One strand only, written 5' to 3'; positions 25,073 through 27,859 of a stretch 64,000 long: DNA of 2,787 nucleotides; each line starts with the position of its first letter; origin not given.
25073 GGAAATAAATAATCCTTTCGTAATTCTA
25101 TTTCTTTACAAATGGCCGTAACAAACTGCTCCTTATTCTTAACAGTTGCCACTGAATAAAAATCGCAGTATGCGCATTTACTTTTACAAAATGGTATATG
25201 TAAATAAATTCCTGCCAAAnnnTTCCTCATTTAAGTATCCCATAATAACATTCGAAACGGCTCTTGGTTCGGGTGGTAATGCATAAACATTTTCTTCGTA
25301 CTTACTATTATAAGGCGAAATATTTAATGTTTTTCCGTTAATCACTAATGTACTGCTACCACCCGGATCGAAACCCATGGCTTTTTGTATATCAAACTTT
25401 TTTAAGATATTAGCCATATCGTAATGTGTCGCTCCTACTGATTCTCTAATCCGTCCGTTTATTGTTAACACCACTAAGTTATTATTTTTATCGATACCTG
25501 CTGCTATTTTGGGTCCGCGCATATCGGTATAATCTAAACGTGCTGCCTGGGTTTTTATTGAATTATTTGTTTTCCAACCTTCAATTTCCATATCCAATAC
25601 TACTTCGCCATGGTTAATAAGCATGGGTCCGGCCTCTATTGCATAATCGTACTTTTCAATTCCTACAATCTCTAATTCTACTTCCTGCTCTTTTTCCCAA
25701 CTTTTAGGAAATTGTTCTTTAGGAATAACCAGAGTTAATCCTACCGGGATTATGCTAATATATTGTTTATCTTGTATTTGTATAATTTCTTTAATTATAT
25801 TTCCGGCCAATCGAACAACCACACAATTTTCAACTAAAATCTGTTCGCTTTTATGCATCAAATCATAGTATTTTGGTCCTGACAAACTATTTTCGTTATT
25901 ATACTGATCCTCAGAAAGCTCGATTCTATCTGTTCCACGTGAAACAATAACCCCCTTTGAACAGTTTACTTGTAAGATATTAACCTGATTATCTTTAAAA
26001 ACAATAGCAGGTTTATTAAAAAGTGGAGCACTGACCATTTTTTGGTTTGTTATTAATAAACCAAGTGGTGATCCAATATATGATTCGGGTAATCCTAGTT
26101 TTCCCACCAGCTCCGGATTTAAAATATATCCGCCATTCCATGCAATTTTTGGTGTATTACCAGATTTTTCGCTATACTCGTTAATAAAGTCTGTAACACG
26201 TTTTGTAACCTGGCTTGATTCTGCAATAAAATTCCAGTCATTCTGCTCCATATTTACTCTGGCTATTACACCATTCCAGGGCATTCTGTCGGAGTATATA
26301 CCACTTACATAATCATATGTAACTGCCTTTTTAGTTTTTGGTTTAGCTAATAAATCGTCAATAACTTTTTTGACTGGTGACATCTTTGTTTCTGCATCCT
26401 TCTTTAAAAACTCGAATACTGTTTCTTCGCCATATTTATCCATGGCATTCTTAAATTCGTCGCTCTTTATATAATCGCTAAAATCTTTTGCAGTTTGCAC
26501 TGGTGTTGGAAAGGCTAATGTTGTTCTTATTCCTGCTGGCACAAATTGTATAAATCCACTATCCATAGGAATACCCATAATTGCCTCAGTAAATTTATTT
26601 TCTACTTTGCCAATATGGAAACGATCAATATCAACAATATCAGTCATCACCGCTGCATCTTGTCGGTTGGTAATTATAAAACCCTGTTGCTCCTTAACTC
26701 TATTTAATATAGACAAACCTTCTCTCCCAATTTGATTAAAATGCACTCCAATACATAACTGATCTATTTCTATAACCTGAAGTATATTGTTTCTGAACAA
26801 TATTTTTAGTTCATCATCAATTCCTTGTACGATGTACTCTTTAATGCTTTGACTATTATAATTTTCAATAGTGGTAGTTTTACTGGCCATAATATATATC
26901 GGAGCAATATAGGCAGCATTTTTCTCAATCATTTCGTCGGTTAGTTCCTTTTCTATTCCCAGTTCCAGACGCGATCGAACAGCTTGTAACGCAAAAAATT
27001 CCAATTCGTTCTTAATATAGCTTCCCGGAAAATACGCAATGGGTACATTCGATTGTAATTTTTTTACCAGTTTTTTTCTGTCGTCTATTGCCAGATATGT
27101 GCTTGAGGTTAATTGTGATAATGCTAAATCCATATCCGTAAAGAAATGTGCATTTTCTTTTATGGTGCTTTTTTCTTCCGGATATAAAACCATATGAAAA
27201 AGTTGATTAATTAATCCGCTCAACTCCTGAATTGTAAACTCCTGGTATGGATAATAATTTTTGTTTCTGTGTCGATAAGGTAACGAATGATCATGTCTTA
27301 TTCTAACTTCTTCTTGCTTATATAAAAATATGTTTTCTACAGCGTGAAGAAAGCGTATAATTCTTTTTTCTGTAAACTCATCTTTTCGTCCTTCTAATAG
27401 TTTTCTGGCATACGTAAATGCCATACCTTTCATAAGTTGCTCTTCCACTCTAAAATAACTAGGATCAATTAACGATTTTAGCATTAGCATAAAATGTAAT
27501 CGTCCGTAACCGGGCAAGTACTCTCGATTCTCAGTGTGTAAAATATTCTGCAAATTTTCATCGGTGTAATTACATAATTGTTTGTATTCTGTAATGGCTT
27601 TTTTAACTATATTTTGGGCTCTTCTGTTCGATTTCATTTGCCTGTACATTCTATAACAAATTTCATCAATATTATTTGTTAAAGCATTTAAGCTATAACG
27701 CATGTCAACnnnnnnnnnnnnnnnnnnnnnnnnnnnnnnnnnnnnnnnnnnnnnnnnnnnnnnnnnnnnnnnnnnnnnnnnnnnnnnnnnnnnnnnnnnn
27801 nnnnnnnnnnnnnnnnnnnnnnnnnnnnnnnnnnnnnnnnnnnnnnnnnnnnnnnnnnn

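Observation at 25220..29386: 1388-aa fusion of a GT4-like glycosyltransferase, an unassigned ~450-aa region and a phosphodiester glycosidase domain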

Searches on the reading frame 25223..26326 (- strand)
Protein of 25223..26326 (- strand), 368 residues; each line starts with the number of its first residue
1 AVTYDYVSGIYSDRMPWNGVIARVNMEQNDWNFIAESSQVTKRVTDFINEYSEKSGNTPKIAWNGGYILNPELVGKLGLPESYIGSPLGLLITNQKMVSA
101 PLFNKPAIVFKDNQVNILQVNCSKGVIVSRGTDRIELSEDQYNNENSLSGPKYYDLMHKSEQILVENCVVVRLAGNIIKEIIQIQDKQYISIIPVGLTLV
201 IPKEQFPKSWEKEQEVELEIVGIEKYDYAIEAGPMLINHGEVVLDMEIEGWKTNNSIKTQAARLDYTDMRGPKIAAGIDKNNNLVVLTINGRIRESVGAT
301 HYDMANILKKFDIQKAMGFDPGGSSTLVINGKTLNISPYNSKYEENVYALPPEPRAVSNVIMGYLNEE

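Call 84: search_solved_structures(query=window:25223-26326:-, max_evalue=0.01, show_alignments=5)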
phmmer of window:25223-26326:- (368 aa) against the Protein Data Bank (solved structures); distinct sequences matched with E-value up to 0.01: 6.
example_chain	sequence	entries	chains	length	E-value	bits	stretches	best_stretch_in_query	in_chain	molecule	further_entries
5h3k_A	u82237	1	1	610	8.7e-07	31.5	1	229-342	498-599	Slr0280 protein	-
6u11_A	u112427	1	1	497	2.9e-06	29.7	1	236-343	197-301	EGF-like domain-containing protein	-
6pki_A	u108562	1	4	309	4.4e-05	25.8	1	235-335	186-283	N-acetylglucosamine-1-phosphodiester alpha-N-acetylglucosaminidase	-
6pku_A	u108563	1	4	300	9.4e-05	24.8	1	236-360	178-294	N-acetylglucosamine-1-phosphodiester alpha-N-acetylglucosaminidase (NAGPA)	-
6pkg_A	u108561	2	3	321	0.00011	24.6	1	235-335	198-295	N-acetylglucosamine-1-phosphodiester alpha-N-acetylglucosaminidase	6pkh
6pky_A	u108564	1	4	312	0.00018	23.8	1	251-360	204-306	N-acetylglucosamine-1-phosphodiester alpha-N-acetylglucosaminidase (NAGPA)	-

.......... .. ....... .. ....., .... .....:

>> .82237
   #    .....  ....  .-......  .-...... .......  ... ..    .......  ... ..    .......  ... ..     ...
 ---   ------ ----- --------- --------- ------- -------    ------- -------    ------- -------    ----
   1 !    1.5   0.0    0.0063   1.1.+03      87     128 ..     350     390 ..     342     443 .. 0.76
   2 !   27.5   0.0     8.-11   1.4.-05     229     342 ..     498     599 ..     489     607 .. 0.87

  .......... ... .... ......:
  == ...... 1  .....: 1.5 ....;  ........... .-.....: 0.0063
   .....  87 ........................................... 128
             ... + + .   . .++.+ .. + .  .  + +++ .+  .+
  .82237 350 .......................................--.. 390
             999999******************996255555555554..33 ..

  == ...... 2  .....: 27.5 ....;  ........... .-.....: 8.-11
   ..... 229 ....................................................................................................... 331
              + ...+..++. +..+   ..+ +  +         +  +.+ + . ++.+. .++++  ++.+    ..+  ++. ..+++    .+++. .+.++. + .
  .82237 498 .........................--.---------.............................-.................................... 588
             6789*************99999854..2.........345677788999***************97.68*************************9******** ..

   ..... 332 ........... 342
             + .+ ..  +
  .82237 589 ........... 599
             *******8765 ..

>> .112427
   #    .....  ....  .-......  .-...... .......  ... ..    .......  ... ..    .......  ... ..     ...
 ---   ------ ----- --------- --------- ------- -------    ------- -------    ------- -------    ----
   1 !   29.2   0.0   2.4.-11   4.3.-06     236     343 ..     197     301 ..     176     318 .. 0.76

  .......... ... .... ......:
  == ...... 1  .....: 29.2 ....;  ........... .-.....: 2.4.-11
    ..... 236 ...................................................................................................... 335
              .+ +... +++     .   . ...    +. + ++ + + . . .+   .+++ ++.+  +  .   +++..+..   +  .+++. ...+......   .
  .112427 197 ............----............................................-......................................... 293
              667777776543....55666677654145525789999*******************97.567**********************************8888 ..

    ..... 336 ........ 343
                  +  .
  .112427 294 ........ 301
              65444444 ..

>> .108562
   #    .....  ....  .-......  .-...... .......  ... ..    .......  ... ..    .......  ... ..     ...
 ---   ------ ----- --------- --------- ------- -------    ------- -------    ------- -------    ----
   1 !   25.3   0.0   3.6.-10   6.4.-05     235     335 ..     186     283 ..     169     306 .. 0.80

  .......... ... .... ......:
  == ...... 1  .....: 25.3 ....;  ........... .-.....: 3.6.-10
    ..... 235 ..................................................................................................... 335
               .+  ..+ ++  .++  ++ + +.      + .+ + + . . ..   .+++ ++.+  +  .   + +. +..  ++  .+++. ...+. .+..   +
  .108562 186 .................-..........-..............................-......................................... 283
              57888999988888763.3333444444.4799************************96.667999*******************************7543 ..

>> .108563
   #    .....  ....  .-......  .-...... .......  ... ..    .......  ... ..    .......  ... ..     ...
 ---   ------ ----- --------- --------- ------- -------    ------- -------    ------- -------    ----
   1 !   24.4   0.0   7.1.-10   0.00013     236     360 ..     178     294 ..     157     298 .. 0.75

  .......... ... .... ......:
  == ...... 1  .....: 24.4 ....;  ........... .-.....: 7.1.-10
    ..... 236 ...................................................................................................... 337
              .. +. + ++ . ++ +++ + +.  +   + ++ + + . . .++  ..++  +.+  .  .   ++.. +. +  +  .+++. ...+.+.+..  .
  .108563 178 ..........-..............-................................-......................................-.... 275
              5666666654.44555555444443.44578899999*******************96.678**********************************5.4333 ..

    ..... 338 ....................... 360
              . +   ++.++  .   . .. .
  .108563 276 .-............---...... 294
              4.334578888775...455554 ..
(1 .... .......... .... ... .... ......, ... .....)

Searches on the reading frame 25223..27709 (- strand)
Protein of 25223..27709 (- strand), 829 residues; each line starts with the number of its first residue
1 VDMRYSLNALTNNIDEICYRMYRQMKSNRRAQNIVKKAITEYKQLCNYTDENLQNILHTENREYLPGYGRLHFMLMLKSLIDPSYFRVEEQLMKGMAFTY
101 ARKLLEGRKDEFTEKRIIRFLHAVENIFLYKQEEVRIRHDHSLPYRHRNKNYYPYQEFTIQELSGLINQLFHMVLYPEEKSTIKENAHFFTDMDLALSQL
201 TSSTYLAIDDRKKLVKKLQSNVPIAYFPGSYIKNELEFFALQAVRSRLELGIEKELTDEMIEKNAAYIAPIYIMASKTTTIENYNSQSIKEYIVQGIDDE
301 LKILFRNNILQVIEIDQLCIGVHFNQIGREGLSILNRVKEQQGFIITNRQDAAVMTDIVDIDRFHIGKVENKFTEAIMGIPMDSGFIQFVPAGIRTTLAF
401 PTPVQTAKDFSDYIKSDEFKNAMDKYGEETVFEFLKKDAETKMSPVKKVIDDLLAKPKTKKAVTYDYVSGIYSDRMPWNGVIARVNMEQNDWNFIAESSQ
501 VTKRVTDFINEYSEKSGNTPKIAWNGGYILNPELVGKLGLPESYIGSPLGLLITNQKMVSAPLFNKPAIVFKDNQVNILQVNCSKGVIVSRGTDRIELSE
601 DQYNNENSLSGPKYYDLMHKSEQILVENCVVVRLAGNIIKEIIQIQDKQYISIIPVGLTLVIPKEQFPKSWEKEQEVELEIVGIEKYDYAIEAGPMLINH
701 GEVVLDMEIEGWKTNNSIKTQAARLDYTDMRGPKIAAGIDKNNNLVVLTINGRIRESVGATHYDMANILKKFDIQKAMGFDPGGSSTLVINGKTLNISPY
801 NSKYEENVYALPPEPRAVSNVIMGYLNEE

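Call 32: predict_structure(alignment_id=A2)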
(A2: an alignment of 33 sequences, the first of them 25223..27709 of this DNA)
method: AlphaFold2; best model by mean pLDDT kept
length: 829 residues; sequences in the alignment: 33
mean_pLDDT: 81.9   pTM: 0.78
mean pLDDT of the five models: 81.9, 81.7, 81.5, 80.4, 74.0
residues with pLDDT >= 90: 300; 70-90: 386; 50-70: 106; < 50: 37
segments of 3 or more residues with pLDDT < 50: 1-3, 63-68, 134-145, 147-150, 722-726, 754-758
pLDDT, mean of each block of 10 residues (from residue 1): 59 78 74 88 89 84 50 65 70 87 84 88 87 49 45 73 90 84 63 75 86 92 92 85 89 84 90 90 86 88 93 91 89 96 90 71 90 83 90 82 80 93 92 89 87 74 85 73 86 85 86 91 82 74 80 90 87 89 93 91 80 88 89 92 92 86 91 93 91 88 83 64 52 82 90 54 86 91 69 72 67 68 83
secondary structure, 60 per line:
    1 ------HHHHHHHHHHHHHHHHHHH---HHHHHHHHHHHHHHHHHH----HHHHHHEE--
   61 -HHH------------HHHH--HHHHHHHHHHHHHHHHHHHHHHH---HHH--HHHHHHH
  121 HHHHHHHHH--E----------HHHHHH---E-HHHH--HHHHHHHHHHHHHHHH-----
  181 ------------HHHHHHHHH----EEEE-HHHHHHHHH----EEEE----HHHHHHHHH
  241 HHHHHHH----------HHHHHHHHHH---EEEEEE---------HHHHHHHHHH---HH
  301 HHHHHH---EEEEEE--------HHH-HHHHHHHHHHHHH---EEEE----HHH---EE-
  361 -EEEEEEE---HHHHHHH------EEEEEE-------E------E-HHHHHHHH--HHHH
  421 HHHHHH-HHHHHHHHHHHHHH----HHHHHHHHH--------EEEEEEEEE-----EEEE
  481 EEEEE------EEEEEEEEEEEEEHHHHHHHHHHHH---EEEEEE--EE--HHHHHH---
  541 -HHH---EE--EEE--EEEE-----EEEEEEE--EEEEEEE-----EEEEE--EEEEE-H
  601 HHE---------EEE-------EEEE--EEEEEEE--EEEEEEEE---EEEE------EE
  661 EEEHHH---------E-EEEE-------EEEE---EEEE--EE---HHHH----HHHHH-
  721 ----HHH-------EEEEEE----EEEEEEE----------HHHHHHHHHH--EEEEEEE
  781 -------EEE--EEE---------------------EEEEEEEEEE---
elements in order (helices of 4 or more, strands of 3 or more residues): H7-25 H29-46 H51-56 H77-80 H83-105 H114-129 H143-148 H154-157 H160-175 H193-201 E206-209 H211-219 E224-227 H232-247 H258-267 E271-276 H286-295 H299-306 E310-315 H328-340 E344-347 E362-368 H372-378 E385-390 H407-414 H417-426 H428-441 H446-454 E463-471 E477-485 E492-504 H505-516 E520-525 H532-537 E552-554 E557-560 E566-572 E575-581 E587-591 E594-598 E613-615 E623-626 E629-635 E638-645 E649-652 E659-663 E678-681 E689-692 E696-699 H707-710 H715-719 E735-740 E745-751 H762-771 E774-780 E788-790 E793-795 E817-826

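Call 37: fold_search(model_id=the predicted structure, library=pdb)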
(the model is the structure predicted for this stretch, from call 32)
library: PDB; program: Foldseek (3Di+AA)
matches with E <= 10: 305; with E <= 0.001: 20
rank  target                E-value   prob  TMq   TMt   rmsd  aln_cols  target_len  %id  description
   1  5h3k                  9.2e-21  1.00  0.29  0.42   8.8       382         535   18  Crystal structure of a hypothetical protein from Synechocystis (released 2017-10-25)
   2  6ozd_B                4.6e-13  1.00  0.26  0.39   9.6       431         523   15  Crystal structure of Putative exported protein (BPSS2145) from Burkholderia pseudomallei K96243 (released 2019-06-12)
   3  6ozd_A                5.1e-13  1.00  0.26  0.39   9.5       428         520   15  Crystal structure of Putative exported protein (BPSS2145) from Burkholderia pseudomallei K96243 (released 2019-06-12)
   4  6pkg_A                6.7e-12  1.00  0.23  0.58   8.6       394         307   14  Zebrafish N-acetylglucosamine-1-phosphodiester alpha-N-acetylglucosaminidase (NAGPA) catalytic domain auto-inhibited b (released 2020-02-19)
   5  6u11_A                8.4e-12  1.00  0.25  0.59   5.3       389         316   16  Xenopus laevis N-acetylglucosamine-1-phosphodiester alpha-N-acetylglucosaminidase (NAGPA) (C46S C219S C453S C480S C486 (released 2020-02-19)
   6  6pki_D                1.2e-11  1.00  0.23  0.61   8.6       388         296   13  Zebrafish N-acetylglucosamine-1-phosphodiester alpha-N-acetylglucosaminidase (NAGPA) catalytic domain (C56S C230S) in  (released 2020-02-19)
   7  6pki_B                2.4e-11  1.00  0.24  0.61   8.0       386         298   13  Zebrafish N-acetylglucosamine-1-phosphodiester alpha-N-acetylglucosaminidase (NAGPA) catalytic domain (C56S C230S) in  (released 2020-02-19)
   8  6pku_B                4.2e-11  1.00  0.23  0.67   8.5       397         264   12  Guinea pig N-acetylglucosamine-1-phosphodiester alpha-N-acetylglucosaminidase (NAGPA) catalytic domain (C51S C221S) in (released 2020-02-19)
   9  6pki_A                4.9e-11  1.00  0.23  0.59   8.1       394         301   13  Zebrafish N-acetylglucosamine-1-phosphodiester alpha-N-acetylglucosaminidase (NAGPA) catalytic domain (C56S C230S) in  (released 2020-02-19)
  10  6pky_A                9.9e-11  1.00  0.24  0.64   7.9       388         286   12  Guinea pig N-acetylglucosamine-1-phosphodiester alpha-N-acetylglucosaminidase (NAGPA) catalytic domain auto-inhibited  (released 2020-02-19)
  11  6pku_A                1.2e-10  1.00  0.23  0.68   7.2       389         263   13  Guinea pig N-acetylglucosamine-1-phosphodiester alpha-N-acetylglucosaminidase (NAGPA) catalytic domain (C51S C221S) in (released 2020-02-19)
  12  6pky_B                1.6e-10  1.00  0.23  0.61   7.7       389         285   14  Guinea pig N-acetylglucosamine-1-phosphodiester alpha-N-acetylglucosaminidase (NAGPA) catalytic domain auto-inhibited  (released 2020-02-19)
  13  6pky_D                2.9e-10  1.00  0.25  0.66   7.7       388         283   13  Guinea pig N-acetylglucosamine-1-phosphodiester alpha-N-acetylglucosaminidase (NAGPA) catalytic domain auto-inhibited  (released 2020-02-19)
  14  3ohg                  4.0e-10  1.00  0.25  0.66   5.2       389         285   11  Crystal structure of a protein with unknown function from DUF2233 family (BACOVA_00430) from Bacteroides ovatus at 1.80  (released 2010-09-08)
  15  6pky_C                1.4e-09  1.00  0.24  0.64   8.6       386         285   12  Guinea pig N-acetylglucosamine-1-phosphodiester alpha-N-acetylglucosaminidase (NAGPA) catalytic domain auto-inhibited  (released 2020-02-19)
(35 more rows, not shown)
